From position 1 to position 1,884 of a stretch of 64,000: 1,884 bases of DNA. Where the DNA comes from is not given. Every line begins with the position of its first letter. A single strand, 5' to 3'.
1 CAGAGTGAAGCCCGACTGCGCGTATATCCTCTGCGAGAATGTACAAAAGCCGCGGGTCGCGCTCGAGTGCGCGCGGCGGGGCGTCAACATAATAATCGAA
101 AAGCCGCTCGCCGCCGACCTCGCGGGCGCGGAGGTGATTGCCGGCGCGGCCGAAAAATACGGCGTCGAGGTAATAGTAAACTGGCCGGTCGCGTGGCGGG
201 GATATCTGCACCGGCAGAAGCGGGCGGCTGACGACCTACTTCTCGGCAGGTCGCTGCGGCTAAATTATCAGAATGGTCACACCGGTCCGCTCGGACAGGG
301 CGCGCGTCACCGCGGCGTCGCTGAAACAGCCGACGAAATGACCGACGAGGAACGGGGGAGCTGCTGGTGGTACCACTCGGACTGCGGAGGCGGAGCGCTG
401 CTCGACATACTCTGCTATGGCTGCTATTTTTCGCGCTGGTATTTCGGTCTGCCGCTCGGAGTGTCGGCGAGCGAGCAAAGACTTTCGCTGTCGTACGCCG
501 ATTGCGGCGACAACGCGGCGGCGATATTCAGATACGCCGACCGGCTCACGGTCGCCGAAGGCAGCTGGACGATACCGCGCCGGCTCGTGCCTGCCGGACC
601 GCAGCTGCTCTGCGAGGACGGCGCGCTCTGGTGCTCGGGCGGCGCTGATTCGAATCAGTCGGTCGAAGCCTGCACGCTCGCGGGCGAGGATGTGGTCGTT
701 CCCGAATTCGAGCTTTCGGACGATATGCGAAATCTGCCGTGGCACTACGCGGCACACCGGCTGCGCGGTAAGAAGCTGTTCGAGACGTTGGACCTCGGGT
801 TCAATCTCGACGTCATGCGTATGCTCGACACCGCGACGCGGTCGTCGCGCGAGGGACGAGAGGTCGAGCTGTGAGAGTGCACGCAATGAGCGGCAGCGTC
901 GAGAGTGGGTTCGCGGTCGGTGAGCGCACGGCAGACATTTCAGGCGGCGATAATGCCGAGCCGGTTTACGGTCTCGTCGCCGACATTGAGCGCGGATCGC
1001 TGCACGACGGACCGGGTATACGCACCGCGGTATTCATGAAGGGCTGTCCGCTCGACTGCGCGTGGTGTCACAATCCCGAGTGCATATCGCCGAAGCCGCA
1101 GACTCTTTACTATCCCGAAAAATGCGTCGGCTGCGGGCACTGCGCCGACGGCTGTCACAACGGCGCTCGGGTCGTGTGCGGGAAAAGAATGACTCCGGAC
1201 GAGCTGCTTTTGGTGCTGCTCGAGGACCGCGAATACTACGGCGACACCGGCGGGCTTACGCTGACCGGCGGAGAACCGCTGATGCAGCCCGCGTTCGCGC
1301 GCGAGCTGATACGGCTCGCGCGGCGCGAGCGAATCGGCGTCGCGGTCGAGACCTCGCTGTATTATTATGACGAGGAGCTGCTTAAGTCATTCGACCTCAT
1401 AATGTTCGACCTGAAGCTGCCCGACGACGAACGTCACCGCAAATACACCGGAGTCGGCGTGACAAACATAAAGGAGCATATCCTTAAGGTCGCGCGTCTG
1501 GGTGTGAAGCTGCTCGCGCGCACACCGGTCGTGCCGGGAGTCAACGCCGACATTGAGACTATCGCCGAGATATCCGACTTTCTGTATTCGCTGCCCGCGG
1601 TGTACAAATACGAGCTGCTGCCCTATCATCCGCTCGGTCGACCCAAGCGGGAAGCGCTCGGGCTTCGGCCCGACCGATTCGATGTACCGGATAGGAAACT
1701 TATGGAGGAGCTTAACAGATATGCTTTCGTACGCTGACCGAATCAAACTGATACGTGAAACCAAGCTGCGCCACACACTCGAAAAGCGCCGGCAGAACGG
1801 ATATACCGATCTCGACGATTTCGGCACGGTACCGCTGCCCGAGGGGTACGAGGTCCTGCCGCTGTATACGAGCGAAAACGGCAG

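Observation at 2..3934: Oxidoreductase, activase and glycyl radical enzyme operon whose GRE has a non-canonical thiyl loop (GCHWMC)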

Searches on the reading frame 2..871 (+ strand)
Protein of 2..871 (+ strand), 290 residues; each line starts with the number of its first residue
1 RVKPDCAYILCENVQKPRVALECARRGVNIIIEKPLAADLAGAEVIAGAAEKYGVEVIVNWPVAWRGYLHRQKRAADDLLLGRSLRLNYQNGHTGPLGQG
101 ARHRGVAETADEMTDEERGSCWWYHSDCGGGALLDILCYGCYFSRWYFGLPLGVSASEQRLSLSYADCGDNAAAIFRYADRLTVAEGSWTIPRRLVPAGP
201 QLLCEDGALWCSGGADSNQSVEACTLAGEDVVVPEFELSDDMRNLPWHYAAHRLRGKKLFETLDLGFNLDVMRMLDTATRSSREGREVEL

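Call 3: search_protein_families(library=pfam, proteins=[window:2-871:+], max_evalue=0.01)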
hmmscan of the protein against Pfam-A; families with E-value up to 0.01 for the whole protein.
window:2-871:+ (290 aa): 2 families
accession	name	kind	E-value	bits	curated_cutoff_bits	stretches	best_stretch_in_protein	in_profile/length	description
PF22725.1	GFO_IDH_MocA_C3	-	3.4e-08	34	27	1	120-193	33-108/124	GFO/IDH/MocA C-terminal domain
PF01408.29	GFO_IDH_MocA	-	6.4e-08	33.7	24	1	3-60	62-119/120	Oxidoreductase family, NAD-binding Rossmann fold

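Call 4: search_protein_families(library=ncbifam, proteins=[window:2-871:+], max_evalue=0.01)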
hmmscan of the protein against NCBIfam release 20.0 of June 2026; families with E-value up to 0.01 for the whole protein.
window:2-871:+ (290 aa): 3 families
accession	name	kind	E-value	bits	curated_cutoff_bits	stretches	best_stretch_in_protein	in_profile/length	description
NF040723.1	UDP-GlcNAcDh_Arch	equivalog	0.0011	18.6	450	1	17-66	74-123/302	UDP-N-acetylglucosamine 3-dehydrogenase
NF052479.1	LevoglcsnDh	equivalog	0.003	16.3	650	1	9-62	79-132/386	levoglucosan dehydrogenase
NF041392.1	XylDh_Gfo6_Halo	equivalog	0.0056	15.5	350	0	5-87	84-166/350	D-xylose 1-dehydrogenase Gfo6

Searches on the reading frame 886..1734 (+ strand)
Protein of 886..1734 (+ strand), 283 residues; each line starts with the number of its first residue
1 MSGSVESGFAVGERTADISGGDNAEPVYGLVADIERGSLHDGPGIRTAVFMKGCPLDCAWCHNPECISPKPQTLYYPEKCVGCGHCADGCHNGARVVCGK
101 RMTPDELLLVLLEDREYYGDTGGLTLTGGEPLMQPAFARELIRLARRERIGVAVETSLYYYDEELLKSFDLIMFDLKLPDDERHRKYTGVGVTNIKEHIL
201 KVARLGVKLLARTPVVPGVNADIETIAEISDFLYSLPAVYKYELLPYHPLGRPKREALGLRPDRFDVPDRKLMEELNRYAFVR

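Call 3: search_protein_families(library=pfam, proteins=[window:886-1734:+], max_evalue=0.01)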
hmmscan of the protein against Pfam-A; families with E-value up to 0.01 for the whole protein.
window:886-1734:+ (283 aa): 4 families
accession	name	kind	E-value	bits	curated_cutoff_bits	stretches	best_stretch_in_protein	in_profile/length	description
PF04055.27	Radical_SAM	-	3.6e-17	63.5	29.5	1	49-227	2-163/166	Radical SAM superfamily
PF13353.11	Fer4_12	-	4.9e-14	53.2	22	1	41-162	2-95/137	4Fe-4S single cluster domain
PF12797.12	Fer4_2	-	0.0018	18.5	24.5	1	74-91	4-21/22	4Fe-4S binding domain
PF00037.32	Fer4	-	0.002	18.3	21.1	1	76-94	4-22/24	4Fe-4S binding domain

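Call 4: search_protein_families(library=ncbifam, proteins=[window:886-1734:+], max_evalue=0.01)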
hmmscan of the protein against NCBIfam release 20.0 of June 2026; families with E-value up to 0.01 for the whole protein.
window:886-1734:+ (283 aa): 20 families
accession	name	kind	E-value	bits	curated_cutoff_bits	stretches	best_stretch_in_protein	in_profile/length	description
TIGR02494.1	PFLE_PFLC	subfamily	1.1e-72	244.8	174.35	2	83-276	85-285/293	glycyl-radical enzyme activating protein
NF043069.1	T4HPD_activ_SAM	equivalog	1.4e-65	221.6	425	2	78-277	80-285/299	trans-4-hydroxy-L-proline dehydratase activase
NF048010.1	SfplDhtActHpsHDes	equivalog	2.2e-64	217.1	430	2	83-278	93-296/298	(2S)-3-sulfopropanediol dehydratase activating enzyme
NF033719.1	ind_deCO2_activ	equivalog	5e-58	196.8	425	2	85-262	94-273/302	indoleacetate decarboxylase activase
NF033717.2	HPDL_rSAM_activ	equivalog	5.1e-54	183.6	420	2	79-261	87-275/311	4-hydroxyphenylacetate decarboxylase activase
TIGR04395.1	cutC_activ_rSAM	equivalog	3.9e-52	177.4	360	2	79-260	87-275/309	choline TMA-lyase-activating enzyme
NF048008.1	SfplDhtActHpfHKleb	equivalog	8.1e-50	169.9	500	2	79-261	84-272/308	(2S)-3-sulfopropanediol dehydratase activating enzyme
TIGR04003.1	rSAM_BssD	equivalog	2.7e-47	161.4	496.45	2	86-260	92-272/314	[benzylsuccinate synthase]-activating enzyme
NF007483.0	PRK10076.1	equivalog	2e-45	155.2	326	1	31-261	24-260/292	[formate-C-acetyltransferase]-activating enzyme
TIGR02493.1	PFLA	equivalog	1.9e-43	148.5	231.75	2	82-261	24-211/235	pyruvate formate-lyase-activating protein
NF008356.0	PRK11145.1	equivalog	4.7e-33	114.5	375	2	82-276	29-233/246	pyruvate formate lyase 1-activating protein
TIGR04041.1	activase_YjjW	hypoth_equivalog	1.2e-30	106.9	250.2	2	74-253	66-244/276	YjjW family glycine radical enzyme activase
TIGR02495.1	NrdG2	equivalog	1.8e-16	60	131.15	2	81-233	24-180/193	anaerobic ribonucleoside-triphosphate reductase activating protein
TIGR02491.1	NrdG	equivalog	1.4e-13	51.1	126.1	2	32-68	3-39/154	anaerobic ribonucleoside-triphosphate reductase activating protein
NF008335.0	PRK11121.1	equivalog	2.7e-06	27.2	199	0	41-69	13-41/154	anaerobic ribonucleoside-triphosphate reductase-activating protein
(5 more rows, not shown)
